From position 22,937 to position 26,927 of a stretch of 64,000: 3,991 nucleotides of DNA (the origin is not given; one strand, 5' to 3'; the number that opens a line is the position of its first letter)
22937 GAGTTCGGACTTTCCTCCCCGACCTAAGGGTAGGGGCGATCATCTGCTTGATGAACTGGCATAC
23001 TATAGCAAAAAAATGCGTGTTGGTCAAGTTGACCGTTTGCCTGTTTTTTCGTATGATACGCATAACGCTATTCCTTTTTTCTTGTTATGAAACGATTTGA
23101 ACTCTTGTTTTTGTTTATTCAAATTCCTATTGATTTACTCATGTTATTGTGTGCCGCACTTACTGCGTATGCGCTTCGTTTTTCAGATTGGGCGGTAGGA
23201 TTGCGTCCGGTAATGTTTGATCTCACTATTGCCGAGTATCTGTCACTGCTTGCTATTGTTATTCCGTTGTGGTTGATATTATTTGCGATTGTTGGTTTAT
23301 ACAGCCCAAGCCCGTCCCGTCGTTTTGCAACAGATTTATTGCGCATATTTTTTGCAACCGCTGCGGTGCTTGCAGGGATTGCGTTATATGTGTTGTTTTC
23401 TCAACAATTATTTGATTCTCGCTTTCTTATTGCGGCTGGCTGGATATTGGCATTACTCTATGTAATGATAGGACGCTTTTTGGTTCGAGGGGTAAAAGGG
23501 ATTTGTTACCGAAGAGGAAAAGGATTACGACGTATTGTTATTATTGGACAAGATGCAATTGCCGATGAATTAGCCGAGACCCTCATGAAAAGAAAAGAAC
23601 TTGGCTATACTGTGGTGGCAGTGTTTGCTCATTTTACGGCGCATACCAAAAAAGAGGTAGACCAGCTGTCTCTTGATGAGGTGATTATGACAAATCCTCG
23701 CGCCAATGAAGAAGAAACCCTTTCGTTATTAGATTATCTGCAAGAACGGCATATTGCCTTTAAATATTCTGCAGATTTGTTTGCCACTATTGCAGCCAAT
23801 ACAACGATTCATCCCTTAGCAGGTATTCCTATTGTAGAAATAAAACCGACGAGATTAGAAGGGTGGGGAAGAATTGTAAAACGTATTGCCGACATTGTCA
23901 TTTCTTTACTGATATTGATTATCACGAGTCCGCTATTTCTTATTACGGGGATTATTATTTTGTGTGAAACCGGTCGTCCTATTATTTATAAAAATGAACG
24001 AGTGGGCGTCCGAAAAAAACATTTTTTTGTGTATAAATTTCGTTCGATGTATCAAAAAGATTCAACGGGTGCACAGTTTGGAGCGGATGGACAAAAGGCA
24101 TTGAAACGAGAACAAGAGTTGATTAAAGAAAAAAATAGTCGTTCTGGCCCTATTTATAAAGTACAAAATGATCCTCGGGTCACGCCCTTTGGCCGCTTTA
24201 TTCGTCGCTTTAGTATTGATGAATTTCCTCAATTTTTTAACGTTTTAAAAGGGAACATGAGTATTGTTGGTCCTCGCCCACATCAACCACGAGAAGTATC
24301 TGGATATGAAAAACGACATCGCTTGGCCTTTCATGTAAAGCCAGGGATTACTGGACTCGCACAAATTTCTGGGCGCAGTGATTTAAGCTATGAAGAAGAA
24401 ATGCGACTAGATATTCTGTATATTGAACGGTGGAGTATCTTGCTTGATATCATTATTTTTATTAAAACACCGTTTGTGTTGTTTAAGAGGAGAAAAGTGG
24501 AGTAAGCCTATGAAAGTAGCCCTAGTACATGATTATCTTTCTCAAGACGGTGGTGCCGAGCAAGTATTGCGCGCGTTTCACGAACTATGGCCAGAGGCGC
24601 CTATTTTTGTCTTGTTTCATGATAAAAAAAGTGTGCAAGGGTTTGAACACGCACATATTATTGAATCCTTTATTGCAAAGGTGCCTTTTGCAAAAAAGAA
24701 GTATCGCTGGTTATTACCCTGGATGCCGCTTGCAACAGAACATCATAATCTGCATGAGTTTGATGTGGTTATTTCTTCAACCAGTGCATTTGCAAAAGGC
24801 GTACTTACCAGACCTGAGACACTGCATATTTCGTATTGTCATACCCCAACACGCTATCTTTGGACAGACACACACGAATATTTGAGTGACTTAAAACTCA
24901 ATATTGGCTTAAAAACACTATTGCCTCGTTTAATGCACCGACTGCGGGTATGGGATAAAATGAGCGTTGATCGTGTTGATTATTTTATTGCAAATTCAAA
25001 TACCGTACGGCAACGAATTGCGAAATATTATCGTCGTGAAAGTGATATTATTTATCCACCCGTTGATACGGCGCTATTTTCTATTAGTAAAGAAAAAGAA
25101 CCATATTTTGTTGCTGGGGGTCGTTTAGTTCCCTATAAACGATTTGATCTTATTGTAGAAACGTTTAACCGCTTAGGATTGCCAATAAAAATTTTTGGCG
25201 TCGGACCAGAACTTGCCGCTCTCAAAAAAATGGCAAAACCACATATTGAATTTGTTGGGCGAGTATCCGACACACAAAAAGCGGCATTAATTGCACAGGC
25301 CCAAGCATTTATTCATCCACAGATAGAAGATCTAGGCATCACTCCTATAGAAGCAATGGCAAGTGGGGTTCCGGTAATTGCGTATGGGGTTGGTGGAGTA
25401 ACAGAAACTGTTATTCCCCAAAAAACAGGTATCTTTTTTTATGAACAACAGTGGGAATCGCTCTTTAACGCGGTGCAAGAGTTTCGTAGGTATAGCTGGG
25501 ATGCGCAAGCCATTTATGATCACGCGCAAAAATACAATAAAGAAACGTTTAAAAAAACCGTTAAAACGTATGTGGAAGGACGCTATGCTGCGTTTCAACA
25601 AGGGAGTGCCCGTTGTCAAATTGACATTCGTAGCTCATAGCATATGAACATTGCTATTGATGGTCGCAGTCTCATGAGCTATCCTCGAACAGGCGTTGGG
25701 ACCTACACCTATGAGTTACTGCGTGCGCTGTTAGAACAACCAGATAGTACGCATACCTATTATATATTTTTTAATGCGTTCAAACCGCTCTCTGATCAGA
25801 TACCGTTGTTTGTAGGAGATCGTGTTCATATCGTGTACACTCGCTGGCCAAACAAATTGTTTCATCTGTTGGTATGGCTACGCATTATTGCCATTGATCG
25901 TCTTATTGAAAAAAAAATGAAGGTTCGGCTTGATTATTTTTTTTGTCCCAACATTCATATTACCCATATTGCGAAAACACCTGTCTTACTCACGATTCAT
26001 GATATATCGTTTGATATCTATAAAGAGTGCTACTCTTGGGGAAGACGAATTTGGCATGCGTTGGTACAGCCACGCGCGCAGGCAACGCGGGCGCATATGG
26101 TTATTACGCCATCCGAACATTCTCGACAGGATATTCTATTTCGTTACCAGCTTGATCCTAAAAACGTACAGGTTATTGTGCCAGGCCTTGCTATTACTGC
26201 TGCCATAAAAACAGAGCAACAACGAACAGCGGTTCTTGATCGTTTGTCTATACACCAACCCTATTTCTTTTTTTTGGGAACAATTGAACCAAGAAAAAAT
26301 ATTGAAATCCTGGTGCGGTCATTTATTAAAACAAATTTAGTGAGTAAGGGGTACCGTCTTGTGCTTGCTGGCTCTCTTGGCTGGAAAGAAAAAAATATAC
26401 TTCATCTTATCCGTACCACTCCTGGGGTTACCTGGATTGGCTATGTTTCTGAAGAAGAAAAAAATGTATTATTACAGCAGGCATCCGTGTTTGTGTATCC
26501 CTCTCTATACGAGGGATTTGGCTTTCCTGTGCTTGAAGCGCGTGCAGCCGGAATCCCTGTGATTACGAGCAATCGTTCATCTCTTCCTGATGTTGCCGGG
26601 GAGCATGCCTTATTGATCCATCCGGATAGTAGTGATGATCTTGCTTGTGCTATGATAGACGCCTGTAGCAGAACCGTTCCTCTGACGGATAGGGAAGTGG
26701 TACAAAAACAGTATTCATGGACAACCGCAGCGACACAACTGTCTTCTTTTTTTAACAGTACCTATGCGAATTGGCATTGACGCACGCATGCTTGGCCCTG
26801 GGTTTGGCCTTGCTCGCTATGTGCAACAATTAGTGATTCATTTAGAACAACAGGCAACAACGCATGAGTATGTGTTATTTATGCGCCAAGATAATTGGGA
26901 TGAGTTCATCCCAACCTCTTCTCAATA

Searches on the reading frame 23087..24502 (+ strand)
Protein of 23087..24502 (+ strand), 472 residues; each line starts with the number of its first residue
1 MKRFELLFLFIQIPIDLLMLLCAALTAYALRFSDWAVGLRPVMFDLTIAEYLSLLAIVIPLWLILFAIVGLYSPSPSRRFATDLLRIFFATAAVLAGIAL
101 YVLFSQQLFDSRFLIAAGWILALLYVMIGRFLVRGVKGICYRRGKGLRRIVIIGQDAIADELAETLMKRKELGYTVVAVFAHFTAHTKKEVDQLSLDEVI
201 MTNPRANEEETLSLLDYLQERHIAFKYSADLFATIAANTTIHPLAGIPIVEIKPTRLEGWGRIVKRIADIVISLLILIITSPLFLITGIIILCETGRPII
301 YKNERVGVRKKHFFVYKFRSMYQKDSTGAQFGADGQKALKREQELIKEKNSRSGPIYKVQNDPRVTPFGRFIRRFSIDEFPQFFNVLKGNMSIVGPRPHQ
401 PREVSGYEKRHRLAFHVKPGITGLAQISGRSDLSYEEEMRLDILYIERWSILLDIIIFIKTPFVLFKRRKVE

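Call 51: search_protein_families(library=pfam, proteins=[window:23087-24502:+], max_evalue=0.0001)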
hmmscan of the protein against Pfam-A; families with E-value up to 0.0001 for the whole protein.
window:23087-24502:+ (472 aa): 2 families
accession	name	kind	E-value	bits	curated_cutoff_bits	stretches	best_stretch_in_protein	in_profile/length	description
PF02397.22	Bac_transf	-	1.6e-62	210.6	27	1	265-466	1-178/179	Bacterial sugar transferase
PF13727.12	CoA_binding_3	-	5.6e-12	46.5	25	1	68-194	2-124/175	CoA-binding domain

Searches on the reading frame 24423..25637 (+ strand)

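Call 51: search_protein_families(library=pfam, proteins=[window:24423-25637:+], max_evalue=0.0001)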
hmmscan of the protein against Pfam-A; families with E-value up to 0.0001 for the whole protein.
window:24423-25637:+ (405 aa): 3 families
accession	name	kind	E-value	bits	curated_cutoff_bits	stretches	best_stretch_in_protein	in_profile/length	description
PF00534.26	Glycos_transf_1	-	2.4e-25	89.5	26.4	1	222-354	11-155/172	Glycosyl transferases group 1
PF13692.12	Glyco_trans_1_4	-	2.4e-19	70.5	27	1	227-353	2-138/142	Glycosyl transferases group 1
PF13439.12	Glyco_transf_4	-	3.3e-10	40.7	28.5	1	43-217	2-169/170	Glycosyltransferase Family 4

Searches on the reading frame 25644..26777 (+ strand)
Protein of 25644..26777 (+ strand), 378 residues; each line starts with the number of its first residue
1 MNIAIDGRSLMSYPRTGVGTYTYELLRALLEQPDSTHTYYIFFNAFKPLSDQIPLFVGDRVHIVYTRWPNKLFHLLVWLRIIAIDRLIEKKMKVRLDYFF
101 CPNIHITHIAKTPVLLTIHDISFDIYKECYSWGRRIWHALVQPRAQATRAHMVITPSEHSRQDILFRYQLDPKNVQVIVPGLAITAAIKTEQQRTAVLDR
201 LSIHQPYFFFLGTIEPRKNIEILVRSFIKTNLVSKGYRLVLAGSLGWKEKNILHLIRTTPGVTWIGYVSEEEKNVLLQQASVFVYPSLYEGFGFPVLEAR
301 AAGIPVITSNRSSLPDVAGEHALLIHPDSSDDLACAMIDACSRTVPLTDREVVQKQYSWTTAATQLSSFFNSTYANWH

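Call 51: search_protein_families(library=pfam, proteins=[window:25644-26777:+], max_evalue=0.0001)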
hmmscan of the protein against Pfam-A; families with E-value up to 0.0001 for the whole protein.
window:25644-26777:+ (378 aa): 6 families
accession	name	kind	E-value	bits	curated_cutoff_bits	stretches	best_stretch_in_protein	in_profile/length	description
PF00534.26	Glycos_transf_1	-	1.1e-25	90.6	26.4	1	205-341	15-156/172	Glycosyl transferases group 1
PF13692.12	Glyco_trans_1_4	-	1.1e-24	87.7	27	1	206-340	2-139/142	Glycosyl transferases group 1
PF13439.12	Glyco_transf_4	-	1.5e-11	45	28.5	1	17-181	3-165/170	Glycosyltransferase Family 4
PF20706.3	GT4-conflict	-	1.7e-10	40.9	26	1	166-321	165-323/385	Family 4 Glycosyltransferase in conflict systems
PF13579.12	Glyco_trans_4_4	-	6e-06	27.1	29.7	0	17-181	2-158/158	Glycosyl transferase 4-like domain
PF13524.12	Glyco_trans_1_2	-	1.9e-05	25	25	1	231-365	12-141/144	Glycosyl transferase-like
